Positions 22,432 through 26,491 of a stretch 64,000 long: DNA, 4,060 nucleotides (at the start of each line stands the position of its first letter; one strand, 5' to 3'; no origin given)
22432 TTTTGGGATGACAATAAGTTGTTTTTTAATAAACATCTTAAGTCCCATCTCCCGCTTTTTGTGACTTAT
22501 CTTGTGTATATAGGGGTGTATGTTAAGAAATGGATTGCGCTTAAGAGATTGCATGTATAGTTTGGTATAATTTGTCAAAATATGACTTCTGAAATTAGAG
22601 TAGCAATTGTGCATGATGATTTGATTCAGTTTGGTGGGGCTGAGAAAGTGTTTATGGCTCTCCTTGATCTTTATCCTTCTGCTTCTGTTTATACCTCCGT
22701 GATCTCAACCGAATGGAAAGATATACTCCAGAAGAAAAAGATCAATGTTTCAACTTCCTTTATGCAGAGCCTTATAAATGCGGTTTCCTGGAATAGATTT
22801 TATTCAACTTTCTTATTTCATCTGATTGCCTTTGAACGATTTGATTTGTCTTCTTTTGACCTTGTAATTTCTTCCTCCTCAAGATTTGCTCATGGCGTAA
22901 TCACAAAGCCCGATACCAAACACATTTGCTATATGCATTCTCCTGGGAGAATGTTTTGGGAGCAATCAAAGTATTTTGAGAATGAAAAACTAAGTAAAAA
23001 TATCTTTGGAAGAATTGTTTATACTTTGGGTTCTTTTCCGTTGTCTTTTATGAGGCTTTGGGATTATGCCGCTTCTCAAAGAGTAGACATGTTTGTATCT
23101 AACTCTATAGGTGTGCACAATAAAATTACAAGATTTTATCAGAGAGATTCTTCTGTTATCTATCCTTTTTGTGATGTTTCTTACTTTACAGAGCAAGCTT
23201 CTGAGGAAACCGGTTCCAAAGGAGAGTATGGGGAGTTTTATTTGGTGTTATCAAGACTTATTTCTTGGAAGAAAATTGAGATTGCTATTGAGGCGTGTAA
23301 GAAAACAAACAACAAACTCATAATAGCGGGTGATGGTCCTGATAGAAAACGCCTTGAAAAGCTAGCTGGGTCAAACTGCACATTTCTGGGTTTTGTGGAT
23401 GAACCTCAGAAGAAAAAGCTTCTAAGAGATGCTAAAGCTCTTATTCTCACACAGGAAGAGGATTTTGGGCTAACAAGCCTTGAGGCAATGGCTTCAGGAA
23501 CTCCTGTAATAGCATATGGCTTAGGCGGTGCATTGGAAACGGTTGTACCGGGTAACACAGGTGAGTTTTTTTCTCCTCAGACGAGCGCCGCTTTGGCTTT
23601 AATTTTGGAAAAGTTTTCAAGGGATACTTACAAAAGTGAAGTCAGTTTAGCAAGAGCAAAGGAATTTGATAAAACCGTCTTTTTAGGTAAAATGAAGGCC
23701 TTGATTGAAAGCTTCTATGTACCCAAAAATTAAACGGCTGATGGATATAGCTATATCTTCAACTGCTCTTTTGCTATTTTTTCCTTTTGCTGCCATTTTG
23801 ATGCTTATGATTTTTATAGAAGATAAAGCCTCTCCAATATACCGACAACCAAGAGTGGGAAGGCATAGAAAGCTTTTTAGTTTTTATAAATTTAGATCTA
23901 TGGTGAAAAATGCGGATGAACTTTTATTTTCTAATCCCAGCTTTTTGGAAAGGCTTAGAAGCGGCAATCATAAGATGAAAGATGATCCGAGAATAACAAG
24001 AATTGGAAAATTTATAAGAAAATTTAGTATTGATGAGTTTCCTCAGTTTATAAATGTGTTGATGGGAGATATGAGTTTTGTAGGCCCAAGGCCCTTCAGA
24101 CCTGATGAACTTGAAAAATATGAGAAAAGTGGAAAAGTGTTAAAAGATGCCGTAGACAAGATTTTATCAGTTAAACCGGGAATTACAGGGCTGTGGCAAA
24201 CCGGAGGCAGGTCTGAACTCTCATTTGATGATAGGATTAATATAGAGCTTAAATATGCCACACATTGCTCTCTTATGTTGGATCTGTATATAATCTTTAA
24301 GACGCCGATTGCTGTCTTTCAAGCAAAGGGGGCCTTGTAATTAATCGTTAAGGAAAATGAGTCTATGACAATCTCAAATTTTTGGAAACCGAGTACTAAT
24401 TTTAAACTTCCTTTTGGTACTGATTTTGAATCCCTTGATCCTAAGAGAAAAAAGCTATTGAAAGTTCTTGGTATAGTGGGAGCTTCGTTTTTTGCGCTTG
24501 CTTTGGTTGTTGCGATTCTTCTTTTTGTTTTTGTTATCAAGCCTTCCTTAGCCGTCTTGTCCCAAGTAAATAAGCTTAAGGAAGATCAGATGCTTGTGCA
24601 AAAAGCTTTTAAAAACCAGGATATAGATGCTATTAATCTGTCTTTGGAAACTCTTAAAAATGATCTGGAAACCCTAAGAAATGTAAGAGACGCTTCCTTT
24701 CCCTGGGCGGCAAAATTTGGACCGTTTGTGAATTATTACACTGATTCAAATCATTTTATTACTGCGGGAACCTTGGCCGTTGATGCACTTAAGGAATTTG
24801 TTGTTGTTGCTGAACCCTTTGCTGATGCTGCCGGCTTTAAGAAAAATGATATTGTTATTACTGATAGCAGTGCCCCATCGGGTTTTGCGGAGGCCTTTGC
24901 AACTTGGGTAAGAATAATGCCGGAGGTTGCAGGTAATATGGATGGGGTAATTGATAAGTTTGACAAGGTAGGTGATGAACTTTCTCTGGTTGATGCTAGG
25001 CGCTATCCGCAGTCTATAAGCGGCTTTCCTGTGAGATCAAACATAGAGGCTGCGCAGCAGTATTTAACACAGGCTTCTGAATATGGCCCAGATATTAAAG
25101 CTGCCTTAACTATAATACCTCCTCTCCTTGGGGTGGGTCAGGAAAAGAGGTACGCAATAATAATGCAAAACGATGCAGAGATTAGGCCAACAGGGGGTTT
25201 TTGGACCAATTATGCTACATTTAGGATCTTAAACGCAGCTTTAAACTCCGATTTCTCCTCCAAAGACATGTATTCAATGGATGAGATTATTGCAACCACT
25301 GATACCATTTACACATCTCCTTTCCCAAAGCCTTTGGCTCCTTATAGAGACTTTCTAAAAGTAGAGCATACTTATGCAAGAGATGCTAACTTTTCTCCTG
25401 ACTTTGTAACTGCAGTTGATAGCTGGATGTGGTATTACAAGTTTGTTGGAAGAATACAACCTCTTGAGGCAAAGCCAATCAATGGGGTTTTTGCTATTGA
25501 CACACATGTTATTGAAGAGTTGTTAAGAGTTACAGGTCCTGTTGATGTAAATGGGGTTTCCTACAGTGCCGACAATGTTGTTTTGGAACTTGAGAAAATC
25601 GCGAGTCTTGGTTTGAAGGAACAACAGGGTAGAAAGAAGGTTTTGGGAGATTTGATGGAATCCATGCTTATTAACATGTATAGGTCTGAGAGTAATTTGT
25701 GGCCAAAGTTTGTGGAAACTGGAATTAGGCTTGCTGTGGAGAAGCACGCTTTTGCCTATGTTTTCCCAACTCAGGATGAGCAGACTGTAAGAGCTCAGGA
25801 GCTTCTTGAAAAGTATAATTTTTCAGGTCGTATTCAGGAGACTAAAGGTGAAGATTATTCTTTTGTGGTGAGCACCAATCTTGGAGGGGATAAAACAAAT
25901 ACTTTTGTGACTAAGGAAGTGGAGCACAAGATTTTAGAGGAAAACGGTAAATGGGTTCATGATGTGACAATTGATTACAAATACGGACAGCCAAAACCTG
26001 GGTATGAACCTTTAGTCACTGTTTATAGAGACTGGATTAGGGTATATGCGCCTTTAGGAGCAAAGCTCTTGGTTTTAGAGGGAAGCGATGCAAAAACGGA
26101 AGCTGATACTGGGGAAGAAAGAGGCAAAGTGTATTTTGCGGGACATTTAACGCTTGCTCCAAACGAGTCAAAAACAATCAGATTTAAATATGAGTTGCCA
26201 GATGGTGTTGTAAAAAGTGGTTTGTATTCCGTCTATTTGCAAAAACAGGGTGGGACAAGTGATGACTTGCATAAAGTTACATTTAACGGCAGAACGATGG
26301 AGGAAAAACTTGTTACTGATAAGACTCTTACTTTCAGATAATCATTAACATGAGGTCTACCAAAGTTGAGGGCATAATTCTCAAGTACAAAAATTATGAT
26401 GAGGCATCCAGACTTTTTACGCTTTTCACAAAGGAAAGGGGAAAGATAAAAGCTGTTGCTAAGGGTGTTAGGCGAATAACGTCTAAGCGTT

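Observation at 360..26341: A 26 kb same-strand surface-glycan or glycosylation locus built around several giant GT-C-like membrane proteins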

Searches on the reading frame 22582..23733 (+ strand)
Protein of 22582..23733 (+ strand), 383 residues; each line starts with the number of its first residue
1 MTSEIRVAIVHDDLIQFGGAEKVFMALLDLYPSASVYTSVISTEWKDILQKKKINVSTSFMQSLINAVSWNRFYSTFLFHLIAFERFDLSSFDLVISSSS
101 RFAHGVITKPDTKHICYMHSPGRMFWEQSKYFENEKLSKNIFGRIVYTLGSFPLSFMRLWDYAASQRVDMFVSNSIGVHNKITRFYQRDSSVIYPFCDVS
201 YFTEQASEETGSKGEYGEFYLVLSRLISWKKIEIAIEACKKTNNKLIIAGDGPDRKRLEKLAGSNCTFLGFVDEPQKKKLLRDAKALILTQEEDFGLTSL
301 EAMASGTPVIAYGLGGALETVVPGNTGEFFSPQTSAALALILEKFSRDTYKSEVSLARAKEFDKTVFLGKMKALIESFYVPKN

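Call 4: search_protein_families(library=pfam, proteins=[window:22582-23733:+], max_evalue=0.01)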
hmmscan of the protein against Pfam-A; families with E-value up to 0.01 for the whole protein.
window:22582-23733:+ (383 aa): 4 families
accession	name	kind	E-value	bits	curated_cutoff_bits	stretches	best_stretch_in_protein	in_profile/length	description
PF00534.26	Glycos_transf_1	-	3.4e-27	95.5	26.4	1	217-352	15-161/172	Glycosyl transferases group 1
PF13692.12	Glyco_trans_1_4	-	9.5e-20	71.8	27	1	221-342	5-136/142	Glycosyl transferases group 1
PF20706.3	GT4-conflict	-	9.4e-07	28.6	26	1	218-325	198-327/385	Family 4 Glycosyltransferase in conflict systems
PF13439.12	Glyco_transf_4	-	0.00023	21.7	28.5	1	18-200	2-169/170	Glycosyltransferase Family 4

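Call 59: search_protein_families(library=ncbifam, proteins=[window:22582-23733:+], max_evalue=0.001)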
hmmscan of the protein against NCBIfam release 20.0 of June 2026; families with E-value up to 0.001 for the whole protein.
window:22582-23733:+ (383 aa): 25 families
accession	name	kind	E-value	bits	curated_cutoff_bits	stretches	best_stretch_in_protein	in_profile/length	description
TIGR03999.1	thiol_BshA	equivalog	1.5e-14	53.8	273.7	1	186-333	165-323/375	N-acetyl-alpha-D-glucosaminyl L-malate synthase BshA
TIGR03088.1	stp2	hypoth_equivalog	7.2e-13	48.3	409.05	1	240-354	226-344/374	TIGR03088 family PEP-CTERM/XrtA system glycosyltransferase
NF041876.1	EPS_EpsE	equivalog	1e-10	41.4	400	1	263-352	275-365/389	exopolysaccharide biosynthesis GT4 family glycosyltransferase EpsE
NF041010.1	glycosy_Agl16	equivalog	3.8e-10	39.2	575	1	214-355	176-325/352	glycosylation protein Agl16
NF053787.1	GlcN_PG_synth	equivalog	6.8e-10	38.3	480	1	264-359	241-337/361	N-acetylglucosaminyl phosphatidylglycerol synthase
TIGR04047.1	MSMEG_0565_glyc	hypoth_equivalog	1e-08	34.7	259.85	1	266-353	259-346/373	MSMEG_0565 family glycosyltransferase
TIGR03449.1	mycothiol_MshA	equivalog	3.2e-08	32.9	462.5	1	284-362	304-383/406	D-inositol-3-phosphate glycosyltransferase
NF046085.1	XrtY_assoc_Gly1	equivalog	1.8e-06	27.1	400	1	192-354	186-355/387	XrtY-associated glycosyltransferase XYAG1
TIGR02149.1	glgA_Coryne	subfamily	7.9e-06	25.2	302.4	1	275-334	275-335/391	glycogen synthase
TIGR04063.1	stp3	hypoth_equivalog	8.9e-06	24.8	442.05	1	297-362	309-374/397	TIGR04063 family PEP-CTERM/XrtA system glycosyltransferase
NF038255.1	exopoly_VpsD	equivalog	1.2e-05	24.4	300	1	159-315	148-315/381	VpsD family glycosyltransferase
TIGR02470.1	sucr_synth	equivalog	1.4e-05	23.4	810.4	1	293-347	654-708/784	sucrose synthase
NF047880.1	glyco_SdgA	exception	2.1e-05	23.3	800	1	221-366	319-478/488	serine-aspartate repeat adhesin O-glycosyltransferase SdgA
NF007396.0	PRK09922.1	equivalog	2.9e-05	23.1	385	1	240-353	209-331/361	lipopolysaccharide 1,6-galactosyltransferase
TIGR02095.1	glgA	subfamily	3e-05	22.9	328.45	1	221-346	298-439/477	glycogen/starch synthase, ADP-glucose type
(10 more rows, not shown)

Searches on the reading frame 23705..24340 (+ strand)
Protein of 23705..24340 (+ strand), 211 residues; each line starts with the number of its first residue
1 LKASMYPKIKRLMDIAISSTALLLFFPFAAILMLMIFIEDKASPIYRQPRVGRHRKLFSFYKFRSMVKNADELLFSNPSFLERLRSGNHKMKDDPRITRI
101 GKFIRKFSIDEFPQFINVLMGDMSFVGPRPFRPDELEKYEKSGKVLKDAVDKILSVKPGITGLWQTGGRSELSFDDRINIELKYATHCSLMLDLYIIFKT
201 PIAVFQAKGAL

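Call 4: search_protein_families(library=pfam, proteins=[window:23705-24340:+], max_evalue=0.01)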
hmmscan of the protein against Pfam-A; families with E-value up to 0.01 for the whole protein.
window:23705-24340:+ (211 aa): 1 family
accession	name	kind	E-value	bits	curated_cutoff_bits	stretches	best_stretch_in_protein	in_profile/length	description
PF02397.22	Bac_transf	-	1e-62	211.3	27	1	10-205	1-178/179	Bacterial sugar transferase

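Call 59: search_protein_families(library=ncbifam, proteins=[window:23705-24340:+], max_evalue=0.001)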
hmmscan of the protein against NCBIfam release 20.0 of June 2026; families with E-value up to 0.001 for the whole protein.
window:23705-24340:+ (211 aa): 10 families
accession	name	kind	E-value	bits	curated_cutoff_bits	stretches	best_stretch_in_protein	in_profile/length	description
TIGR03025.1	EPS_sugtrans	subfamily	2e-74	251.4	295.55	1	8-210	256-444/445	exopolysaccharide biosynthesis polyprenyl glycosylphosphotransferase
TIGR03022.1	WbaP_sugtrans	subfamily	1.3e-65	222.5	403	1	8-210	257-455/456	undecaprenyl-phosphate galactose phosphotransferase WbaP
NF052601.1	undeca_RfbP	equivalog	1.4e-62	211.1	330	1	8-203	43-234/244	undecaprenyl-phosphate galactose phosphotransferase family protein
TIGR03023.1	WcaJ_sugtrans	equivalog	1.4e-57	196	410.75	1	8-210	261-452/453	undecaprenyl-phosphate glucose phosphotransferase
NF041877.1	EPS_EpsZ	equivalog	8.1e-55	186.3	800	1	9-210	265-458/459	exopolysaccharide biosynthesis polyisoprenyl-phosphate hexose-1-phosphate transferase EpsZ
NF011751.0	PRK15204.1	equivalog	6e-46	157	907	1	9-210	279-475/476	undecaprenyl-phosphate galactose phosphotransferase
TIGR03013.1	EpsB_2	subfamily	8e-40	137.2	393.35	1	8-210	253-442/443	TIGR03013 family XrtA/PEP-CTERM system glycosyltransferase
NF007518.0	PRK10124.1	equivalog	2.6e-32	112.2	684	1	9-210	273-463/464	undecaprenyl-phosphate glucose phosphotransferase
NF050817.1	PolSacchBiosHfsE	equivalog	2e-27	96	750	1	9-200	271-455/467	polysaccharide biosynthesis protein HfsE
NF045514.1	glycotran_HepC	equivalog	4.1e-21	75.3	140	1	5-131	112-212/220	heterocyst development glycosyltransferase HepC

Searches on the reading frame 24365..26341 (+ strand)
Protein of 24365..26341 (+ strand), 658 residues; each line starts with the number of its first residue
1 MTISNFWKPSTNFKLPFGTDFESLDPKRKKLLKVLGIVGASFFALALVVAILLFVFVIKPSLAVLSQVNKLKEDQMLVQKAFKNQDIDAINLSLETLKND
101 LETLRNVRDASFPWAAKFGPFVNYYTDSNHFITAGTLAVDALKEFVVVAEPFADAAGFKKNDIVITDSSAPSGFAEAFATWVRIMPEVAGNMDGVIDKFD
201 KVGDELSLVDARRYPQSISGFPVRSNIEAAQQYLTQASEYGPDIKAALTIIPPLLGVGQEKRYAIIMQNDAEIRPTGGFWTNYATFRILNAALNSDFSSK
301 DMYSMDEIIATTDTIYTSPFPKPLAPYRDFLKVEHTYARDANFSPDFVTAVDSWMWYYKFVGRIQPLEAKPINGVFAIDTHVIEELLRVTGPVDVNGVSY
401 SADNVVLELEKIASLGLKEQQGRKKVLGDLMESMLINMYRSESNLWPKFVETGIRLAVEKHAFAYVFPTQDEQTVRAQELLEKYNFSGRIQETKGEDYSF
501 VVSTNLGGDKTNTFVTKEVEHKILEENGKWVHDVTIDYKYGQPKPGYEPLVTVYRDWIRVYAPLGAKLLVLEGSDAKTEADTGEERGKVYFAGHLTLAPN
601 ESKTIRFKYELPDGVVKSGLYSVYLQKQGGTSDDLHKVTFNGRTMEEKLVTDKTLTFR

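Call 4: search_protein_families(library=pfam, proteins=[window:24365-26341:+], max_evalue=0.01)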
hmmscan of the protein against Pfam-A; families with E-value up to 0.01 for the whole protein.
window:24365-26341:+ (658 aa): 1 family
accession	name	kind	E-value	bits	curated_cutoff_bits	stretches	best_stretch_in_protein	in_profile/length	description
PF13196.11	DUF4012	-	1.4e-18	68.2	28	1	259-410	2-140/144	Protein of unknown function (DUF4012)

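Call 6: search_protein_families(library=ncbifam, proteins=[window:24365-26341:+], max_evalue=1)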
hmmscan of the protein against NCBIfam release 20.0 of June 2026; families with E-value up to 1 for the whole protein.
window:24365-26341:+ (658 aa): 2 families
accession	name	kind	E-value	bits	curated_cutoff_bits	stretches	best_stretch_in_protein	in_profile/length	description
NF058541.1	SusR_regulator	equivalog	0.19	10.8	480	1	45-108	307-368/515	SusR family glycan utilization regulator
NF006993.0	PRK09458.1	equivalog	0.21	12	90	1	45-113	4-70/75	envelope stress response membrane protein PspB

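Call 7: find_encoding_contigs(protein=window:24365-26341:+, flank=10000, max_places=6)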
Protein window:24365-26341:+ (658 aa): 5 contigs read that carry it; 2 places shown.
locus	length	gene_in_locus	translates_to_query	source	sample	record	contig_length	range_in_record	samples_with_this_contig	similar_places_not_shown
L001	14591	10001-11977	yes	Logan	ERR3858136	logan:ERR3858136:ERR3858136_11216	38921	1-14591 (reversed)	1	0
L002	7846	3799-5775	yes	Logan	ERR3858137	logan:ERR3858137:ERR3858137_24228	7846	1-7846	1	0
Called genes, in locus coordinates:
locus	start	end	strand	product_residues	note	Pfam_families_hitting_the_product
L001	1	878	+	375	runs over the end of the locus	PF13439:Glyco_transf_4, PF13579:Glyco_trans_4_4, PF00534:Glycos_transf_1, PF13692:Glyco_trans_1_4, PF20706:GT4-conflict (faint)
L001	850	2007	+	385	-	PF00534:Glycos_transf_1, PF13692:Glyco_trans_1_4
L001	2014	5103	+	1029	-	PF04932:Wzy_C, PF02366:PMT, PF13231:PMT_2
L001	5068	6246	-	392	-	PF01943:Polysacc_synt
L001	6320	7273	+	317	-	PF00535:Glycos_transf_2, PF13641:Glyco_tranf_2_3 (weak), PF13632:Glyco_trans_2_3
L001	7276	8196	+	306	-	PF00535:Glycos_transf_2, PF13641:Glyco_tranf_2_3, PF13632:Glyco_trans_2_3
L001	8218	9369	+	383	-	PF20706:GT4-conflict (weak), PF00534:Glycos_transf_1, PF13692:Glyco_trans_1_4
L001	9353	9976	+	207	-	PF02397:Bac_transf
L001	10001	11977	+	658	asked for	PF13196:DUF4012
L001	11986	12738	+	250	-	PF11967:RecO_N, PF02565:RecO_C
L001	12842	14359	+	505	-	PF00587:tRNA-synt_2b, PF03129:HGTP_anticodon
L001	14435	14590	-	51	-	?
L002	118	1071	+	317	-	PF00535:Glycos_transf_2, PF13641:Glyco_tranf_2_3 (weak), PF13632:Glyco_trans_2_3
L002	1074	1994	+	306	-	PF00535:Glycos_transf_2, PF13641:Glyco_tranf_2_3, PF13632:Glyco_trans_2_3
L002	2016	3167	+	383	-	PF20706:GT4-conflict (weak), PF00534:Glycos_transf_1, PF13692:Glyco_trans_1_4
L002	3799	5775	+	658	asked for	PF13196:DUF4012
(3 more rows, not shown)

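Call 80: search_solved_structures(query=window:24365-26341:+, max_evalue=10)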
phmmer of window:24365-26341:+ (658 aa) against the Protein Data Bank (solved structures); distinct sequences matched with E-value up to 10: 7.
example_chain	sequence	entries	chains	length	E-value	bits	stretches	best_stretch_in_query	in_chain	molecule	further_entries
1hv6_A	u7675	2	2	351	0.52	11.7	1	539-570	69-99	ALGINATE LYASE | PROTEIN (ALGINATE LYASE A1-III)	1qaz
4f10_A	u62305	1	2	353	0.52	11.7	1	539-570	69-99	Alginate lyase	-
4e1y_A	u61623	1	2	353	0.52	11.7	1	539-570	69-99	Alginate lyase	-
4f13_A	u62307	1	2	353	0.53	11.7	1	539-570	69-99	Alginate lyase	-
1r22_A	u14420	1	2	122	0.72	11.2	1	61-144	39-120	Transcriptional repressor smtB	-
9e2g_1C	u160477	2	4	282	1.6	10.1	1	138-169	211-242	Peptidyl-prolyl cis-trans isomerase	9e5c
1r1t_A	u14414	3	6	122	1.7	10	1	61-144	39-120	Transcriptional repressor smtB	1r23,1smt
